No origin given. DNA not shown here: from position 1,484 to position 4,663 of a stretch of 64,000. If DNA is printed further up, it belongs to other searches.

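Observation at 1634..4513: Unusual single-polypeptide fusion of a GshA-like amide ligase domain and an M20 amidohydrolase domain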

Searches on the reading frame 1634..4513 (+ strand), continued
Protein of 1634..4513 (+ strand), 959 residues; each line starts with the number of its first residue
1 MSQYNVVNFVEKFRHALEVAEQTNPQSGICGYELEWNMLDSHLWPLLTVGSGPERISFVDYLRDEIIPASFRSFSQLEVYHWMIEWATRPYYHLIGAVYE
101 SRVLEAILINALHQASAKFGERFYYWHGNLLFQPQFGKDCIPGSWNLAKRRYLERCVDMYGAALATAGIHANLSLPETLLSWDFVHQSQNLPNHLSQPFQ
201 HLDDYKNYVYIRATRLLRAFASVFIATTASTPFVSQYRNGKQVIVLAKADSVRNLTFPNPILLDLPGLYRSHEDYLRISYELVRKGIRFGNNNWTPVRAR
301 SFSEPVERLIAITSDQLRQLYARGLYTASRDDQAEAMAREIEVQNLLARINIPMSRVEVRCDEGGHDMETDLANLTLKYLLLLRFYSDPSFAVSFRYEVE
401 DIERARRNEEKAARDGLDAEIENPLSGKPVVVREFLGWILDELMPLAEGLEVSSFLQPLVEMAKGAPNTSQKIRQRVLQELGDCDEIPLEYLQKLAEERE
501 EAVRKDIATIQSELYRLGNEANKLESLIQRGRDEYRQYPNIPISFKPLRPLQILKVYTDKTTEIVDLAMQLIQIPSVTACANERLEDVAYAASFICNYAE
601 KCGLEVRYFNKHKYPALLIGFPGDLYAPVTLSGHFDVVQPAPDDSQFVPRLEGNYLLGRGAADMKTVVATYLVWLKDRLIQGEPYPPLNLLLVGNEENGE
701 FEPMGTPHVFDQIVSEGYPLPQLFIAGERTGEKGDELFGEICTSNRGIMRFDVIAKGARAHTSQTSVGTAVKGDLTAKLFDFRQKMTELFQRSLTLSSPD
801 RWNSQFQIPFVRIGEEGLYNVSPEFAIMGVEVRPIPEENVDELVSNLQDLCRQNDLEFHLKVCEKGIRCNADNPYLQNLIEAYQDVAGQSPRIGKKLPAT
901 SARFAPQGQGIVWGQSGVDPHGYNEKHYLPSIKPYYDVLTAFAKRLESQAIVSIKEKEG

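Call 17: find_related_loci(query=A1, collection=genome_contigs, flank=8000)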
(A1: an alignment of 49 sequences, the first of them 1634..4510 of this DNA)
Query A1 (959 aa) in genome_contigs; peptide patterns used: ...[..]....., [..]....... (x = any residue, [..] = any of these).
600 stretches matched a pattern (row limit reached: there are more); 554 encode a relative of the query (tblastn E <= 1e-3); the best 80 are kept; 80 distinct loci.
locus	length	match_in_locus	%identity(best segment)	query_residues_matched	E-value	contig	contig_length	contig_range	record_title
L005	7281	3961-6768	58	9-944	0e+0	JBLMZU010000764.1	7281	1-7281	MAG: Bacteroidota bacterium isolate MAG195 PRJNA951521_bin52_renamed_763, whole genome shotgun sequence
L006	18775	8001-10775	57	9-944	0e+0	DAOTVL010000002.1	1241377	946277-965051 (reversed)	MAG TPA_asm: Anaerolineales bacterium isolate H11_54 k163_8005, whole genome shotgun sequence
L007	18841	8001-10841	56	4-945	0e+0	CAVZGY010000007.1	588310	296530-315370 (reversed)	MAG: uncultured Chloroflexia bacterium isolate MFD04716.bin.1.280 genome assembly, contig: contig_4289, whole genome sho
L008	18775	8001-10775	57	9-944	0e+0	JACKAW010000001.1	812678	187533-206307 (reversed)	MAG: Anaerolineales bacterium isolate HK-STAS-CHLO-5 HK-STAS-CHLO-5_1, whole genome shotgun sequence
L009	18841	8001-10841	56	4-947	0e+0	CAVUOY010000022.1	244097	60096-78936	MAG: uncultured Chloroflexia bacterium isolate MFD05942.bin.2.106 genome assembly, contig: contig_78727, whole genome sh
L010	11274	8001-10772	57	9-944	0e+0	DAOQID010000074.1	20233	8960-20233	MAG TPA_asm: Anaerolineales bacterium isolate AMR_MDS_0635 NODE_1193_length_20233_cov_12.475964, whole genome shotgun se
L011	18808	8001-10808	55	9-944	0e+0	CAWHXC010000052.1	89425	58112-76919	MAG: uncultured Chloroflexia bacterium isolate MFD02979.bin.2.116 genome assembly, contig: contig_98917, whole genome sh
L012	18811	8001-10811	57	9-944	0e+0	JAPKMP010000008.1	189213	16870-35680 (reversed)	MAG: Candidatus Villigracilaceae bacterium isolate AMX68 NODE_8_length_189213_cov_1.748075:GC=0.526, whole genome shotgu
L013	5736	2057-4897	56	4-947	0e+0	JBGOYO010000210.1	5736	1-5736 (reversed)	MAG: Anaerolineae bacterium isolate OBJ_0618_130150_41 k141_414304_length_5736_cov_18.0000, whole genome shotgun sequenc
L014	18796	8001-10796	57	4-944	0e+0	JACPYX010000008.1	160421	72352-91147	MAG: Chloroflexi bacterium isolate NC_groundwater_874_Pr1_S2p5_53_73 Montesol18_S2p5_coassembly_scaffold_619771, whole g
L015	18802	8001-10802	56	9-944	0e+0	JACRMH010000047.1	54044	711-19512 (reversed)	MAG: Chloroflexi bacterium isolate NC_groundwater_1902_Pr3_S2p5_49_13 SR2-18-S2p5_coassembly_scaffold_194971, whole geno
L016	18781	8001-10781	56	9-944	0e+0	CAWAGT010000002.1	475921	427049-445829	MAG: uncultured Chloroflexia bacterium isolate MFD04944.bin.1.53 genome assembly, contig: contig_22903, whole genome sho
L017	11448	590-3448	54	4-943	0e+0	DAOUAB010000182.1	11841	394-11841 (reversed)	MAG TPA_asm: Anaerolineales bacterium isolate H61_599 k121_242909, whole genome shotgun sequence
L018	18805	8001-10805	56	1-944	0e+0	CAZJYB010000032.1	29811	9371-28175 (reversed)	MAG TPA_asm: uncultured Anaerolineaceae bacterium isolate SRP136066_co1_84 genome assembly, contig: NODE_1257_length_298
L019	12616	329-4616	57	9-944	0e+0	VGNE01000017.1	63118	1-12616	MAG: Chloroflexi bacterium isolate K_DeepCast_100m_m2_203 K_DeepCast_100m_m2_203_Ga0194127_10000488, whole genome shotgu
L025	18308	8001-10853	54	5-944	0e+0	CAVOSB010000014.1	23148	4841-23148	MAG: uncultured Chloroflexia bacterium isolate MFD00032.bin.2.69 genome assembly, contig: contig_119864, whole genome sh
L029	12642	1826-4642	54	9-956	0e+0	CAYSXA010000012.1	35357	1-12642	MAG TPA_asm: uncultured Anaerolineaceae bacterium isolate binchicken_co64_138 genome assembly, contig: NODE_722_length_3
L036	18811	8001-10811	48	1-949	0e+0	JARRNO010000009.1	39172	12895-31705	MAG: Acidobacteriota bacterium isolate Spart_126_MAG scaffold_964, whole genome shotgun sequence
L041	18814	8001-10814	47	9-948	0e+0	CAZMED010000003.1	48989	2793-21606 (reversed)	MAG TPA_asm: uncultured Thermoanaerobaculia bacterium isolate binchicken_co176_97 genome assembly, contig: NODE_218_leng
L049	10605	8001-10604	45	1-869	0e+0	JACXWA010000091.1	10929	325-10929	MAG: Candidatus Sulfomarinibacter kjeldsenii isolate MAG AM3-A scaffold_618, whole genome shotgun sequence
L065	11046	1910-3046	51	563-945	7e-117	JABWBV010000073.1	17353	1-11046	MAG: Anaerolineales bacterium isolate MAG_39 scaffold_3500, whole genome shotgun sequence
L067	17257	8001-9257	44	530-946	9e-107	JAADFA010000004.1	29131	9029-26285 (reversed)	MAG: Chloroflexota bacterium isolate L_MetaBat.66 contig-127_1160, whole genome shotgun sequence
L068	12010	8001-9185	43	550-950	6e-101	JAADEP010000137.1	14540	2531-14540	MAG: Chloroflexota bacterium isolate L_MetaBat.228 contig-127_4392, whole genome shotgun sequence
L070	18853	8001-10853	28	149-945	9e-39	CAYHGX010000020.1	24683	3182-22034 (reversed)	MAG TPA_asm: uncultured Candidatus Peribacteria bacterium isolate ERP119702_co3_212 genome assembly, contig: NODE_1208_l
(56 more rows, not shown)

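Call 21: predict_structure(alignment_id=A1)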
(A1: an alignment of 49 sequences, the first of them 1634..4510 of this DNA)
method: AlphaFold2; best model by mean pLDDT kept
length: 959 residues; sequences in the alignment: 49
mean_pLDDT: 83.6   pTM: 0.79
mean pLDDT of the five models: 83.6, 83.3, 80.0, 77.6, 76.7
residues with pLDDT >= 90: 413; 70-90: 400; 50-70: 100; < 50: 46
segments of 3 or more residues with pLDDT < 50: 189-196, 254-257, 290-304, 326-329, 764-769, 955-959
pLDDT, mean of each block of 10 residues (from residue 1): 78 94 90 90 91 85 90 76 89 95 96 94 88 85 73 72 72 90 73 56 85 85 89 86 87 55 74 81 66 37 52 71 55 70 70 74 81 96 89 77 87 92 91 97 96 97 95 92 88 93 94 87 90 85 78 68 93 83 85 90 88 85 93 83 81 83 83 94 92 82 82 90 91 86 91 85 52 78 94 90 89 72 84 91 95 93 89 95 94 82 90 89 85 95 88 46
secondary structure, 60 per line:
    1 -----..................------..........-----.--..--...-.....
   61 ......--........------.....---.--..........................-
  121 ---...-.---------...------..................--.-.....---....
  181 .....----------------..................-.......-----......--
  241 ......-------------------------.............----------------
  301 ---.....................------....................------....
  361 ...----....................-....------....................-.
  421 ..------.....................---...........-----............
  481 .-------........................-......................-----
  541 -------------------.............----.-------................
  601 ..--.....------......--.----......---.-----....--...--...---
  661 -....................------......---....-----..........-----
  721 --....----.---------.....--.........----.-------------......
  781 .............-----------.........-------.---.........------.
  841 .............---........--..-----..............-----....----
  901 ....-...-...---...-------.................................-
elements in order (helices of 4 or more, strands of 3 or more residues): H6-23 E30-39 H58-66 H69-74 E83-87 H94-119 E124-126 H147-164 E169-173 H177-185 H202-219 H221-227 E233-238 E241-246 H272-284 H304-324 H331-350 E357-363 H368-387 H389-392 H399-418 E420-422 E429-431 H432-449 H453-463 H469-481 H489-512 H514-535 H560-572 H585-602 E605-609 E616-621 E629-634 H644-647 E650-652 E655-657 H662-681 E688-693 H697-700 H706-715 E723-726 E741-745 E748-756 H775-793 E805-813 E825-833 H840-853 E857-864 H874-887 E893-896 H901-904 E910-912 E916-918 E926-928 H929-958

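Call 25: fold_search(model_id=the predicted structure, library=pdb)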
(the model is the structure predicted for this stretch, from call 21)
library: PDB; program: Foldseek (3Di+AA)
matches with E <= 10: 835; with E <= 0.001: 164
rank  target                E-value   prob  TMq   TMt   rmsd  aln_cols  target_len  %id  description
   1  2rb7_A                2.5e-21  1.00  0.34  0.85   3.3       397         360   25  Crystal structure of co-catalytic metallopeptidase (YP_387682.1) from Desulfovibrio desulfuricans G20 at 1.60 A resolu (released 2007-10-02)
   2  8f8o_B                9.7e-20  1.00  0.32  0.76   4.7       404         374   18  Crystal Structure of the Succinyl-diaminopimelate Desuccinylase (DapE) from Acinetobacter baumannii in complex with Su (released 2022-11-30)
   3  8f8o_A                1.7e-19  1.00  0.33  0.78   4.1       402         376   19  Crystal Structure of the Succinyl-diaminopimelate Desuccinylase (DapE) from Acinetobacter baumannii in complex with Su (released 2022-11-30)
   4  7uoi                  1.8e-19  1.00  0.33  0.77   4.1       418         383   21  Crystallographic structure of DapE from Enterococcus faecium (released 2023-04-12)
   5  5uej_A                3.4e-19  1.00  0.32  0.75   4.7       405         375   23  1.30 A crystal structure of DapE enzyme from Neisseria meningitidis MC58 (released 2017-02-01)
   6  7lgp_A                3.7e-19  1.00  0.33  0.79   3.9       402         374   18  DapE enzyme from Shigella flexneri (released 2021-01-27)
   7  7t1q_A                3.9e-19  1.00  0.33  0.77   4.0       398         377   18  Crystal Structure of the Succinyl-diaminopimelate Desuccinylase (DapE) from Acinetobacter baumannii in complex with Su (released 2021-12-15)
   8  7lgp_B                4.1e-19  1.00  0.33  0.78   4.0       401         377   17  DapE enzyme from Shigella flexneri (released 2021-01-27)
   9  7t1q_B                4.3e-19  1.00  0.32  0.76   4.4       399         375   18  Crystal Structure of the Succinyl-diaminopimelate Desuccinylase (DapE) from Acinetobacter baumannii in complex with Su (released 2021-12-15)
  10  4ppz                  5.8e-19  1.00  0.34  0.80   4.0       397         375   22  Crystal structure of zinc-bound succinyl-diaminopimelate desuccinylase from Neisseria meningitidis MC58 (released 2014-03-26)
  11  1vgy_A                6.1e-19  1.00  0.33  0.76   4.5       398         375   22  Crystal structure of succinyl diaminopimelate desuccinylase (released 2003-11-25)
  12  4o23_A                6.7e-19  1.00  0.32  0.75   5.0       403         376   20  Crystal structure of mono-zinc form of succinyl diaminopimelate desuccinylase from Neisseria meningitidis MC58 (released 2014-01-15)
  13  5vo3                  7.4e-19  1.00  0.33  0.76   4.2       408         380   19  Crystal structure of DapE in complex with the products (succinic acid and diaminopimelic acid) (released 2018-07-25)
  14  4o23_B                6.2e-18  1.00  0.34  0.81   3.9       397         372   21  Crystal structure of mono-zinc form of succinyl diaminopimelate desuccinylase from Neisseria meningitidis MC58 (released 2014-01-15)
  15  3ic1_A                1.1e-17  1.00  0.31  0.72   5.3       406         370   19  Crystal structure of zinc-bound succinyl-diaminopimelate desuccinylase from Haemophilus influenzae (released 2009-09-22)
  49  4g1p                  1.6e-15  1.00  0.30  0.55   9.1       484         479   16  Structural and Mechanistic Basis of Substrate Recognition by Novel Di-peptidase Dug1p From Saccharomyces cerevisiae (released 2013-07-17)
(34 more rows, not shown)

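Call 31: search_protein_families(library=pfam, proteins=[L067:2014-3888:+, L067:4291-5466:-, L067:5541-6113:-, L067:9400-10791:-, L067:10577-11227:-, L065:4680-5729:+, L065:6938-8731:-, L065:8490-10142:-, L065:10132-11010:-, L067:11167-12003:-], max_evalue=0.001)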
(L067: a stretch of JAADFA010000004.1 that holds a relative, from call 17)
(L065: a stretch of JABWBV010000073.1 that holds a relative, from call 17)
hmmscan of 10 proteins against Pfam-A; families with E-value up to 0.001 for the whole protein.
L067:2014-3888:+ (624 aa): 4 families
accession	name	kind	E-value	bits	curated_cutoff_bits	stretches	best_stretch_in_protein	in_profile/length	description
PF06418.20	CTP_synth_N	-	4.9e-122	406.8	26.1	1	72-336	1-265/265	CTP synthase N-terminus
PF00117.34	GATase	-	3.2e-40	138.3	22.8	1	372-598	2-189/190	Glutamine amidotransferase class-I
PF07722.19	Peptidase_C26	-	1.1e-06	29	20.5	1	439-581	98-219/219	Peptidase C26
PF01656.29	CbiA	-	6.9e-05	23.2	25.4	1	82-160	8-54/125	CobQ/CobB/MinD/ParA nucleotide binding domain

L067:4291-5466:- (391 aa): 0 families

L067:5541-6113:- (190 aa): 1 family
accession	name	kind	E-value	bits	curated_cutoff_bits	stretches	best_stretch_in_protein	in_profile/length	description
PF05708.18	Peptidase_C92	-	1.2e-06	29.1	27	1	61-152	23-117/166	Permuted papain-like amidase enzyme, YaeF/YiiX, C92 family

L067:9400-10791:- (463 aa): 1 family
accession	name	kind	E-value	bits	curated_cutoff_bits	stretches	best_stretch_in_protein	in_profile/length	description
PF00923.25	TAL_FSA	-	1.1e-79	268.2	27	1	110-459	1-284/285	Transaldolase/Fructose-6-phosphate aldolase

L067:10577-11227:- (216 aa): 9 families
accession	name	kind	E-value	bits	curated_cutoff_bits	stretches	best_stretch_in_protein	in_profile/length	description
PF08241.18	Methyltransf_11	-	4.9e-22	78.8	21.2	1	55-150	1-94/95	Methyltransferase domain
PF13489.12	Methyltransf_23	-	1.6e-18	67.4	27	1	49-195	21-161/164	Methyltransferase domain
PF13649.12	Methyltransf_25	-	3.5e-18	66.5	27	1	54-147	1-97/97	Methyltransferase domain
PF13847.12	Methyltransf_31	-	1.1e-14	54.7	27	1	52-190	5-143/145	Methyltransferase domain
PF08242.18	Methyltransf_12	-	5.2e-14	53.2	30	1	55-149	1-98/98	Methyltransferase domain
PF01209.24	Ubie_methyltran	-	5.4e-10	39.5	20.1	1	51-151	48-151/233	ubiE/COQ5 methyltransferase family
PF00891.24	Methyltransf_2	-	0.00019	21.3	22.3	1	50-193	62-209/210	O-methyltransferase domain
PF24675.1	NpmA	-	0.00021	21.1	60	1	53-146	26-131/214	16S rRNA (adenine(1408)-N(1))-methyltransferase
PF01135.25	PCMT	-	0.0009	19.5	20.3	0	39-81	62-105/210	Protein-L-isoaspartate(D-aspartate) O-methyltransferase (PCMT)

L065:4680-5729:+ (349 aa): 2 families
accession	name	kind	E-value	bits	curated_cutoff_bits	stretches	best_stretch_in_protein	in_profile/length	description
PF02774.23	Semialdhyde_dhC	-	2.4e-33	116.3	26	1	157-328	1-183/184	Semialdehyde dehydrogenase, dimerisation domain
PF01118.30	Semialdhyde_dh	-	5.3e-27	95.1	26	1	6-127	2-119/121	Semialdehyde dehydrogenase, NAD binding domain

L065:6938-8731:- (597 aa): 2 families
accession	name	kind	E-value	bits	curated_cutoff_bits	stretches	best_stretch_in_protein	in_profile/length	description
PF01476.26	LysM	-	2.3e-06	27.9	20.9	1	169-214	1-43/43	LysM domain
PF01551.29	Peptidase_M23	-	0.00038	21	28.7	1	467-545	17-92/96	Peptidase family M23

L065:8490-10142:- (550 aa): 1 family
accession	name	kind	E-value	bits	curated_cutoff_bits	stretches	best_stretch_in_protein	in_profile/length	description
PF01551.29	Peptidase_M23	-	3.6e-06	27.5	28.7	1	413-500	14-94/96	Peptidase family M23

L065:10132-11010:- (292 aa): 1 family
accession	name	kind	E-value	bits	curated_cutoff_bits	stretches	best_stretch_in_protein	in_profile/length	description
PF01551.29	Peptidase_M23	-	3.9e-05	24.2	28.7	1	155-238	12-92/96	Peptidase family M23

L067:11167-12003:- (278 aa): 1 family
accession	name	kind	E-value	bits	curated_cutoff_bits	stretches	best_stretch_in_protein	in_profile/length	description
PF01975.23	SurE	-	9.2e-45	153.2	22.1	1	7-201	1-187/189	Survival protein SurE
